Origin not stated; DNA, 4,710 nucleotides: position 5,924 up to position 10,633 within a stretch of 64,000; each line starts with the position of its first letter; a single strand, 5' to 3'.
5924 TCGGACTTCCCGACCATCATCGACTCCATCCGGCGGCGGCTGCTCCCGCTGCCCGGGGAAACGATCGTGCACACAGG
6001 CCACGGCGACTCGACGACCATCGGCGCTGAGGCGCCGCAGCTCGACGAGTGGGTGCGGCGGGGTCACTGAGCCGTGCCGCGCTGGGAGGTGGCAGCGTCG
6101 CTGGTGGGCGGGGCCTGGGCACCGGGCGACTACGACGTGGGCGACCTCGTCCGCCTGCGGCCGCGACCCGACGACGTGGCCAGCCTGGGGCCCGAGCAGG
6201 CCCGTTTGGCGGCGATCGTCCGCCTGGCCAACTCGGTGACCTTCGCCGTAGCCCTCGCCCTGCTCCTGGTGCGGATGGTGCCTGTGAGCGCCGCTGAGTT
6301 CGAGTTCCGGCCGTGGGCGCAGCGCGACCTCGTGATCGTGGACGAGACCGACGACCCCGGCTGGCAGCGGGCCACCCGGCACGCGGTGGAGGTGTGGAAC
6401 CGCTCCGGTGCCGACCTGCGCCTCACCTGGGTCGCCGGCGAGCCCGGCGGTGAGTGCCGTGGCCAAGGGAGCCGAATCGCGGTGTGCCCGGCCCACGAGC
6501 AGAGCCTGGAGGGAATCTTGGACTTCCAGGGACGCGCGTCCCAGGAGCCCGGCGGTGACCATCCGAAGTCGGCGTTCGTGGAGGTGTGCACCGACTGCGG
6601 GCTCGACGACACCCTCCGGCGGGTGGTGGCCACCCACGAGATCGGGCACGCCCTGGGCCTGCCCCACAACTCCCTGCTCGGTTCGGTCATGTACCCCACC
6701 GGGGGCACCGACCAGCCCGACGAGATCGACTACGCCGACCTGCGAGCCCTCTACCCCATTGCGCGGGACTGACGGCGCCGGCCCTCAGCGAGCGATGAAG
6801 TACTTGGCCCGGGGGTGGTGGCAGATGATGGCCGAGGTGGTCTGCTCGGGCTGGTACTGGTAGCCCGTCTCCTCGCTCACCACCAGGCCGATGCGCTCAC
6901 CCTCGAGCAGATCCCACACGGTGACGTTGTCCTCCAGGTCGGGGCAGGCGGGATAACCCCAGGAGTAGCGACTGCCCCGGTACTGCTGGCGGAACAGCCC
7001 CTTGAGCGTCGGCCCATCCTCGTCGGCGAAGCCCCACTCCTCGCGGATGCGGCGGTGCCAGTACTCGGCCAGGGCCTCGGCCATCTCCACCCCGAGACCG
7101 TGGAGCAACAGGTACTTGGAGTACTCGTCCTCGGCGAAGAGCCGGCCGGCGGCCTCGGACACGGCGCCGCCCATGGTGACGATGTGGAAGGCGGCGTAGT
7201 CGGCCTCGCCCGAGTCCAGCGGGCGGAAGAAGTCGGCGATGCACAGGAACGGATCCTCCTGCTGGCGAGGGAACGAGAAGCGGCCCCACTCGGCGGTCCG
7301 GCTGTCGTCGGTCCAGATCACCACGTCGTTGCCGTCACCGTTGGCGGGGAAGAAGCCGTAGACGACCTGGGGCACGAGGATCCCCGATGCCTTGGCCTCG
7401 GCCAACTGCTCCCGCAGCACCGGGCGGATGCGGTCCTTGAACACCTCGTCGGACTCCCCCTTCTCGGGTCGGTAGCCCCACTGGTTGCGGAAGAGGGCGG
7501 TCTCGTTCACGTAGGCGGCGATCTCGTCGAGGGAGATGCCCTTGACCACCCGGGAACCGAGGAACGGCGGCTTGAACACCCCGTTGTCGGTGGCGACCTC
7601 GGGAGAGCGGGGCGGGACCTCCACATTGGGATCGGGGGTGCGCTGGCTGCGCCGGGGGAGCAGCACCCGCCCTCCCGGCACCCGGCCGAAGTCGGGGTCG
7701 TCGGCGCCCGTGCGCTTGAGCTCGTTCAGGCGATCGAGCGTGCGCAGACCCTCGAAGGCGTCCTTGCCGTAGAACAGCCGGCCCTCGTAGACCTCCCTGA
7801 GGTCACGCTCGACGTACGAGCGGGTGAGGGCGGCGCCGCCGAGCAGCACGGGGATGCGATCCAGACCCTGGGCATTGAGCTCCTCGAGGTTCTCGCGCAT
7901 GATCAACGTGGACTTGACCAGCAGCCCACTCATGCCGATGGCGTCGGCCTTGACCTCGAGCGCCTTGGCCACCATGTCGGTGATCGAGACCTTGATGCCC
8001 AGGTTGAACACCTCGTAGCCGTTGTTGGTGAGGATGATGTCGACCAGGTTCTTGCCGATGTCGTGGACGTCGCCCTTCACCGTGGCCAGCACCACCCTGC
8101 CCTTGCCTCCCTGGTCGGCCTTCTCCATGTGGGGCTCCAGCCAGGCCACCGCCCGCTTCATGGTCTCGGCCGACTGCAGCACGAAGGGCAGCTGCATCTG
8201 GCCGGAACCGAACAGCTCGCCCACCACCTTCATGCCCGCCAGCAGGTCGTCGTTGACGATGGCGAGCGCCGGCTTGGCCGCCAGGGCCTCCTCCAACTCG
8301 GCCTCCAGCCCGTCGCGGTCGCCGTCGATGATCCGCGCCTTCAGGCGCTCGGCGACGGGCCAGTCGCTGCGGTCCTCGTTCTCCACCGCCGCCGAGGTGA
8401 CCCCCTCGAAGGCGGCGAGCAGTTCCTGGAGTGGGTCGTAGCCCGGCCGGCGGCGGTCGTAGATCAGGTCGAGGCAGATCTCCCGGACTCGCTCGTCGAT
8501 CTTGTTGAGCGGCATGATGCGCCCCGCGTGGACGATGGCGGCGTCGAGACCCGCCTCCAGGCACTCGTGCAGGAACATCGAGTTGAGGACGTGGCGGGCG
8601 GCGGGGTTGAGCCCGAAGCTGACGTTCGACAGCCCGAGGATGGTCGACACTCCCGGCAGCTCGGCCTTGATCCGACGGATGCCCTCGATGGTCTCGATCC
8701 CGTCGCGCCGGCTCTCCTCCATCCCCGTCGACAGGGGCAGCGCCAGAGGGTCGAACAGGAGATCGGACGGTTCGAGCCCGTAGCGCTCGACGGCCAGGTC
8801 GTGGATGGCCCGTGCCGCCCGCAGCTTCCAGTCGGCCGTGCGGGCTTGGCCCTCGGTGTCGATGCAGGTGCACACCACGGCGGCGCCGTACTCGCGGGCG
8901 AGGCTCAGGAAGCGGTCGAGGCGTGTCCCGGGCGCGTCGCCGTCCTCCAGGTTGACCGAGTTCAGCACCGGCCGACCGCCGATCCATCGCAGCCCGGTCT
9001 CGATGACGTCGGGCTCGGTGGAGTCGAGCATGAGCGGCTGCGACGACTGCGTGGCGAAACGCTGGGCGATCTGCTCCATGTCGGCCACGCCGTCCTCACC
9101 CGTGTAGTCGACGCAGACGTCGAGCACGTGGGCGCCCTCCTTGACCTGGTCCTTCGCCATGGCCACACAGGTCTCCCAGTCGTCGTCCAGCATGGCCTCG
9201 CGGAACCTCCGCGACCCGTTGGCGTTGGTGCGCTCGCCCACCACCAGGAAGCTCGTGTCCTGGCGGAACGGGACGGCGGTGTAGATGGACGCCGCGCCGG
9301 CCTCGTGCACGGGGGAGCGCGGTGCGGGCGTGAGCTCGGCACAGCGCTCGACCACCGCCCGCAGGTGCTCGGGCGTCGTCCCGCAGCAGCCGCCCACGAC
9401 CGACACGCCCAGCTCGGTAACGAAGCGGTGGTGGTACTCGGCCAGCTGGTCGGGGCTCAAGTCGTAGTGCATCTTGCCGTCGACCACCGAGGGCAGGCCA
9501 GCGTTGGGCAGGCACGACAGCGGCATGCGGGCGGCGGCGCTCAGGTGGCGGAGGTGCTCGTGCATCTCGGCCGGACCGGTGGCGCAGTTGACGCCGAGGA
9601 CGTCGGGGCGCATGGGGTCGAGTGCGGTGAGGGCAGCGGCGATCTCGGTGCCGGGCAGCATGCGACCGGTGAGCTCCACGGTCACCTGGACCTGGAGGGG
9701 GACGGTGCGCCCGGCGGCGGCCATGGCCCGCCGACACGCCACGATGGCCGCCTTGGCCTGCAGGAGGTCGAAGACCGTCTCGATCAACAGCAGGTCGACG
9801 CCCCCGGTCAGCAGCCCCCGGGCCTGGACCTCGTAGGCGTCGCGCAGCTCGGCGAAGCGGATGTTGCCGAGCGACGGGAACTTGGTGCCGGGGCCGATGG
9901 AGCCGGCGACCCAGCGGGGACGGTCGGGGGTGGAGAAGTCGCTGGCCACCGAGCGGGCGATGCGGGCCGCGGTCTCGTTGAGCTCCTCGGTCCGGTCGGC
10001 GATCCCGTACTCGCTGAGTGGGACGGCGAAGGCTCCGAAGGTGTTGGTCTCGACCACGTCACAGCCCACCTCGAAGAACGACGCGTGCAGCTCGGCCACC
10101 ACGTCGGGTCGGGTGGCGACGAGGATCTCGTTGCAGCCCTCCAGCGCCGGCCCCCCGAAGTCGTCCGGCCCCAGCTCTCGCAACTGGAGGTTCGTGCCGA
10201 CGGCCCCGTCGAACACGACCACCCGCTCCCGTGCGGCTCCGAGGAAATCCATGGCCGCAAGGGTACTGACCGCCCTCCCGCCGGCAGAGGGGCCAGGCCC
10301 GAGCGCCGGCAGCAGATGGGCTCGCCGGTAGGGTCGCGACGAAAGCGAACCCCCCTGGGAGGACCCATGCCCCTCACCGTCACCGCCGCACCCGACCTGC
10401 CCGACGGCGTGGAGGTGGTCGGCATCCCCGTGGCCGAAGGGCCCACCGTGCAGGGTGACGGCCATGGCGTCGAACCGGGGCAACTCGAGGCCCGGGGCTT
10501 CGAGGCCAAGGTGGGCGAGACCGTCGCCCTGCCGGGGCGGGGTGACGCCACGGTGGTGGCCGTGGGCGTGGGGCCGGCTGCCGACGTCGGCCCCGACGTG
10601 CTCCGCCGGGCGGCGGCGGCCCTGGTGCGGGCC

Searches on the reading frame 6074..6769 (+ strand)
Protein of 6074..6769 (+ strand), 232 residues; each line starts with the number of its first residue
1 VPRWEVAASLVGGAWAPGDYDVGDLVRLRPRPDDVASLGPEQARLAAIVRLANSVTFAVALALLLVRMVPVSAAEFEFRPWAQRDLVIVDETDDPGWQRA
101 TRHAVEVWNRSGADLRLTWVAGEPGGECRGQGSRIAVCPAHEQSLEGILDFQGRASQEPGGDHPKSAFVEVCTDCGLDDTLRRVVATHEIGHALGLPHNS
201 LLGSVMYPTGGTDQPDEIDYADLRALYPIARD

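Call 30: search_protein_families(library=pfam, proteins=[window:6074-6769:+], max_evalue=0.001)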
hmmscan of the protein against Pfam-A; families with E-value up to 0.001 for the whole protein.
window:6074-6769:+ (232 aa): 2 families
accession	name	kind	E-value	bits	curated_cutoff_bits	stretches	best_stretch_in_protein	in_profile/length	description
PF00413.30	Peptidase_M10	-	2e-08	34.7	24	1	109-222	46-150/159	Matrixin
PF16313.11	DUF4953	-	4.6e-05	23.2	24.2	1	183-209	14-39/316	Met-zincin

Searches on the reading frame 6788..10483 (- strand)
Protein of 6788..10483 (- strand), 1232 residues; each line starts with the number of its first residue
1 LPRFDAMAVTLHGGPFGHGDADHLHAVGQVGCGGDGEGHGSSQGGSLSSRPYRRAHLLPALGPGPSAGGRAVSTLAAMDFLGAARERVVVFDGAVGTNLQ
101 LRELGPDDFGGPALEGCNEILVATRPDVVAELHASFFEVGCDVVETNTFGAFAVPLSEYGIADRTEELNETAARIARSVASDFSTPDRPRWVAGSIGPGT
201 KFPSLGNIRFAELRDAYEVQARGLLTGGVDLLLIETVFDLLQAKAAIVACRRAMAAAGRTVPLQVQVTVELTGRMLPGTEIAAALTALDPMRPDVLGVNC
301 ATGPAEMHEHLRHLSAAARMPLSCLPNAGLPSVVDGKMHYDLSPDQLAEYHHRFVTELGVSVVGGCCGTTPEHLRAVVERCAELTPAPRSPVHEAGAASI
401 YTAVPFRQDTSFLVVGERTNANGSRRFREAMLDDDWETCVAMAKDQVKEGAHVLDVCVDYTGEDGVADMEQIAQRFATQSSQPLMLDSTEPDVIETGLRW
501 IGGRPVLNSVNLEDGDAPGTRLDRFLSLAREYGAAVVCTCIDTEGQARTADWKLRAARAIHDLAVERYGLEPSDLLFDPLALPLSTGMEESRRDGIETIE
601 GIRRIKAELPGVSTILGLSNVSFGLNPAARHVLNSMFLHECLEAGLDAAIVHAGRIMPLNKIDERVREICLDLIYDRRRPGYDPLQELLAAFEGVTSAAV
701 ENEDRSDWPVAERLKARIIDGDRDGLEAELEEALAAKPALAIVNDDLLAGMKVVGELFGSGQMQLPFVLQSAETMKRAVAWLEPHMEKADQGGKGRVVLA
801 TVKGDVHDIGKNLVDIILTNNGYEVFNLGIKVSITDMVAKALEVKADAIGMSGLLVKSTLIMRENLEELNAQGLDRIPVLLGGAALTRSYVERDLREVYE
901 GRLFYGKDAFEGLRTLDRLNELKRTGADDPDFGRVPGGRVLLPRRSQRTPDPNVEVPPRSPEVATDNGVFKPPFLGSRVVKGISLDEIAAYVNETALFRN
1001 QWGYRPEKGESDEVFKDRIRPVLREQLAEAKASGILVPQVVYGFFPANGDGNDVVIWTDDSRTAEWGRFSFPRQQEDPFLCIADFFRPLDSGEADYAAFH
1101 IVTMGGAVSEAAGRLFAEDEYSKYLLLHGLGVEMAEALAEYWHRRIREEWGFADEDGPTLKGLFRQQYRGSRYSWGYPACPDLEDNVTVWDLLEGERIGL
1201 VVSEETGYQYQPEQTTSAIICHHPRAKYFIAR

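Call 15: search_protein_families(library=pfam, proteins=[window:6788-10483:-], max_evalue=0.00001)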
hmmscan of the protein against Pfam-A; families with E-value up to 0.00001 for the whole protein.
window:6788-10483:- (1232 aa): 5 families
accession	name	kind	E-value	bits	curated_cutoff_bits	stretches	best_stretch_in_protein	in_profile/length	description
PF02574.22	S-methyl_trans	-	2.6e-80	270.8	22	1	89-380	1-282/283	Homocysteine S-methyltransferase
PF02965.22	Met_synt_B12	-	2.3e-42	145.7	25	1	1024-1229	45-255/273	Vitamin B12 dependent methionine synthase, activation domain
PF00809.28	Pterin_bind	-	1.4e-41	143.2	25.5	1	416-652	1-244/244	Pterin binding enzyme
PF02607.22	B12-binding_2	-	9.5e-22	77.4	23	1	710-783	1-74/74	B12 binding domain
PF02310.24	B12-binding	-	1.2e-19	70.8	32.1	1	795-913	1-120/121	B12 binding domain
